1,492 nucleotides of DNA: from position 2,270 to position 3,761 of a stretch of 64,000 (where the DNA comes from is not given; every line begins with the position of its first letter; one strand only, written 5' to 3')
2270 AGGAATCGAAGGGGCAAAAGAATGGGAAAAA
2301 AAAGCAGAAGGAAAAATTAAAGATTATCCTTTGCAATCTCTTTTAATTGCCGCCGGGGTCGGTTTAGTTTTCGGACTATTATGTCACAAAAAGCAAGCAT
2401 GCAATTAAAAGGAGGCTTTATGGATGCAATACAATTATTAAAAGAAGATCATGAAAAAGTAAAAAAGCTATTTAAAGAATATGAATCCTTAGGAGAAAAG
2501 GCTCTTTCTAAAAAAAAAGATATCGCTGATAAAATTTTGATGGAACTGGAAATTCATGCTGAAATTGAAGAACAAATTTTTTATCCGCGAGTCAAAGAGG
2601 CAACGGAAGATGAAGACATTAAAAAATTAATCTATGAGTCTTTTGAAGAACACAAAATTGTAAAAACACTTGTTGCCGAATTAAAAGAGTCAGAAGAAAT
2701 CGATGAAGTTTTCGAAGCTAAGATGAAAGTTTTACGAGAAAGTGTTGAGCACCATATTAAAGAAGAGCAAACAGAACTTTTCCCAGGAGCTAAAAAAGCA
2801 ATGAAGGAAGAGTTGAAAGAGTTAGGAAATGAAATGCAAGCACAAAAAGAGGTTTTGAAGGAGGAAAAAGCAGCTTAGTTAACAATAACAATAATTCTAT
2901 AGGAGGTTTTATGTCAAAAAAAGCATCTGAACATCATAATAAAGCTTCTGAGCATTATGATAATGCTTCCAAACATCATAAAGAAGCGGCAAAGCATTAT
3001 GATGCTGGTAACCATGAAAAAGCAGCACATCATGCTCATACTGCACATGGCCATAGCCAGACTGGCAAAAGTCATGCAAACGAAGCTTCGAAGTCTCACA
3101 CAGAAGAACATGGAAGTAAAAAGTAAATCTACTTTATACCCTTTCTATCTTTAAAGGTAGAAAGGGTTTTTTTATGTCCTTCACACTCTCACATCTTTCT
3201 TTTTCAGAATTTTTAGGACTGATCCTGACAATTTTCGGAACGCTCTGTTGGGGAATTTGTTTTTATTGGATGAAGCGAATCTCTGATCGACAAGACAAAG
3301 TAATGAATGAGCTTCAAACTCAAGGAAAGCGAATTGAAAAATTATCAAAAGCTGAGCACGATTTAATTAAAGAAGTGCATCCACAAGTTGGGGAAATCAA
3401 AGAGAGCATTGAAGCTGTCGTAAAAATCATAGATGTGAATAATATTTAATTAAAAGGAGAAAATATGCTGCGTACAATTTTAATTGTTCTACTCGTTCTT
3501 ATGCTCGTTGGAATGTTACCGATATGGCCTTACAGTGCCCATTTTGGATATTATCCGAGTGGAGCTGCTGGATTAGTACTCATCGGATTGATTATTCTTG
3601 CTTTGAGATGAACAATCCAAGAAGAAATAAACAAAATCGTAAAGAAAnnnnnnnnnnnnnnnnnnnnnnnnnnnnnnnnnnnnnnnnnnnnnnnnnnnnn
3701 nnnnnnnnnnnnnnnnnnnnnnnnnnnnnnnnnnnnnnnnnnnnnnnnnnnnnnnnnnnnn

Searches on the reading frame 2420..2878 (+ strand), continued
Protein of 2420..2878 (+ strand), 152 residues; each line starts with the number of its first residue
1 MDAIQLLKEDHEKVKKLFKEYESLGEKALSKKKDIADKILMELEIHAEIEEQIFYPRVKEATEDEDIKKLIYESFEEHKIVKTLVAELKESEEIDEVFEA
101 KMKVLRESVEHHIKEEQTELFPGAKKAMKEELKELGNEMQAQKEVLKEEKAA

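Call 73: find_encoding_contigs(protein=P0187, flank=10000, max_places=3)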
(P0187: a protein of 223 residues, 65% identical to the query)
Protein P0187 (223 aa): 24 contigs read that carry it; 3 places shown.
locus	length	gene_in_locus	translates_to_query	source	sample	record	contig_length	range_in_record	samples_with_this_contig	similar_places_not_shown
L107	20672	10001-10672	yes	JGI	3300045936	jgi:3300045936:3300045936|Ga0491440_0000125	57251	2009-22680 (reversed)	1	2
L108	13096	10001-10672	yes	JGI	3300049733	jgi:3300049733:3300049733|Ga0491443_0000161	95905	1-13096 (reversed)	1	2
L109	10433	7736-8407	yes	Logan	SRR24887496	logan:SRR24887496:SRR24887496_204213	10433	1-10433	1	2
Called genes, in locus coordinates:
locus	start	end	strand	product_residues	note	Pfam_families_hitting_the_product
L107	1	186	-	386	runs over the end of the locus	PF02786:CPSase_L_D2 (faint), PF08442:ATP-grasp_2, PF13549:ATP-grasp_5, PF24948:Citrate_synth_N, PF00549:Ligase_CoA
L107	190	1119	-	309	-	PF00056:Ldh_1_N, PF02866:Ldh_1_C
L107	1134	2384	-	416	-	PF00180:Iso_dh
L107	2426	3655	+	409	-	PF01336:tRNA_anti-codon, PF01966:HD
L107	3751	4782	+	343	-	PF04055:Radical_SAM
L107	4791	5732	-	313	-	-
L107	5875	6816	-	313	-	PF00376:MerR (weak), PF13411:MerR_1, PF02310:B12-binding (weak)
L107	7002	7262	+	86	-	-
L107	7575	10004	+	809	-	PF13493:DUF4118, PF08448:PAS_4, PF00989:PAS (weak), PF08447:PAS_3, PF01590:GAF, PF13185:GAF_2, PF14215:bHLH-MYC_N (faint), PF02518:HATPase_c, +1 more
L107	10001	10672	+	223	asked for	PF00072:Response_reg, PF00196:GerE, PF08281:Sigma70_r4_2 (weak)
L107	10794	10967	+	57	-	-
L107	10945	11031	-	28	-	-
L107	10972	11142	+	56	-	-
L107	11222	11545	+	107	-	-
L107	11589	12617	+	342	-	PF01636:APH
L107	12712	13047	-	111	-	PF05635:23S_rRNA_IVP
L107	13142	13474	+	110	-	PF05635:23S_rRNA_IVP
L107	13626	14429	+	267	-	PF00483:NTP_transferase, PF12804:NTP_transf_3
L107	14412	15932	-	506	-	PF00672:HAMP, PF01590:GAF, PF13185:GAF_2, PF13492:GAF_3 (faint), PF00990:GGDEF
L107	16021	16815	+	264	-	PF03099:BPL_LplA_LipB, PF16917:BPL_LplA_LipB_2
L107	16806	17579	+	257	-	PF03309:Pan_kinase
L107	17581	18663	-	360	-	PF05222:AlaDh_PNT_N, PF01262:AlaDh_PNT_C, PF02826:2-Hacid_dh_C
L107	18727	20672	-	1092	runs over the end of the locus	PF13620:CarboxypepD_reg (weak)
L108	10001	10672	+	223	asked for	PF00072:Response_reg, PF00196:GerE, PF08281:Sigma70_r4_2 (weak)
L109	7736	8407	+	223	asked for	PF00072:Response_reg, PF00196:GerE, PF08281:Sigma70_r4_2 (weak)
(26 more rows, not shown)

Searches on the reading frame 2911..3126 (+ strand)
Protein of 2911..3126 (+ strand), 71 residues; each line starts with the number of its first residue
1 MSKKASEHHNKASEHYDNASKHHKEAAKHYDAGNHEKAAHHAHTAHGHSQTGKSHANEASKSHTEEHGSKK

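Call 13: search_protein_families(library=pfam, proteins=[window:2911-3126:+], max_evalue=0.01)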
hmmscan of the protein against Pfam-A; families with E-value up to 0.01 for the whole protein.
window:2911-3126:+ (71 aa): 1 family
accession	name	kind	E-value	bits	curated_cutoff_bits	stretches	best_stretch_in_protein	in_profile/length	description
PF08590.15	DUF1771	-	0.00087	20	28.7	1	7-61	3-57/64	Domain of unknown function (DUF1771)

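Call 54: search_protein_families(library=ncbifam, proteins=[window:2911-3126:+], max_evalue=0.001)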
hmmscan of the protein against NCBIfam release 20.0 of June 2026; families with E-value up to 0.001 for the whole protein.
window:2911-3126:+ (71 aa): 0 families

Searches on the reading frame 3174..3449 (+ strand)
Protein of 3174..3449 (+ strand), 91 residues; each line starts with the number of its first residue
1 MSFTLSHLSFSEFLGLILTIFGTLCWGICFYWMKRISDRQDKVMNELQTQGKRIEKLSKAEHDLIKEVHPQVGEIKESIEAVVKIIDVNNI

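Call 13: search_protein_families(library=pfam, proteins=[window:3174-3449:+], max_evalue=0.01)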
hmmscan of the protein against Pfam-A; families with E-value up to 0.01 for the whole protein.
window:3174-3449:+ (91 aa): 1 family
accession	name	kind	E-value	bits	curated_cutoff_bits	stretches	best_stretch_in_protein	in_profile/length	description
PF06667.17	PspB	-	0.0059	17.1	25.6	0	49-89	27-67/73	Phage shock protein B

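Call 54: search_protein_families(library=ncbifam, proteins=[window:3174-3449:+], max_evalue=0.001)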
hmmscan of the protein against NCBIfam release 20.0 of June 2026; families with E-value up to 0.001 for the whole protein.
window:3174-3449:+ (91 aa): 0 families

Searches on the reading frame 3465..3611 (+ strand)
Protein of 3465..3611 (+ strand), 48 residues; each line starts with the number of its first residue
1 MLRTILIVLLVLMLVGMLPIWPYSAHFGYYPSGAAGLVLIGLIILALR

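Call 13: search_protein_families(library=pfam, proteins=[window:3465-3611:+], max_evalue=0.01)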
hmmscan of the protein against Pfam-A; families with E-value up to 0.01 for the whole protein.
window:3465-3611:+ (48 aa): 1 family
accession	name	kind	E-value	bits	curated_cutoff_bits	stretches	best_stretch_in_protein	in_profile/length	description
PF11752.14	DUF3309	-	2.1e-17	63.4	22.3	1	2-47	1-46/50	Protein of unknown function (DUF3309)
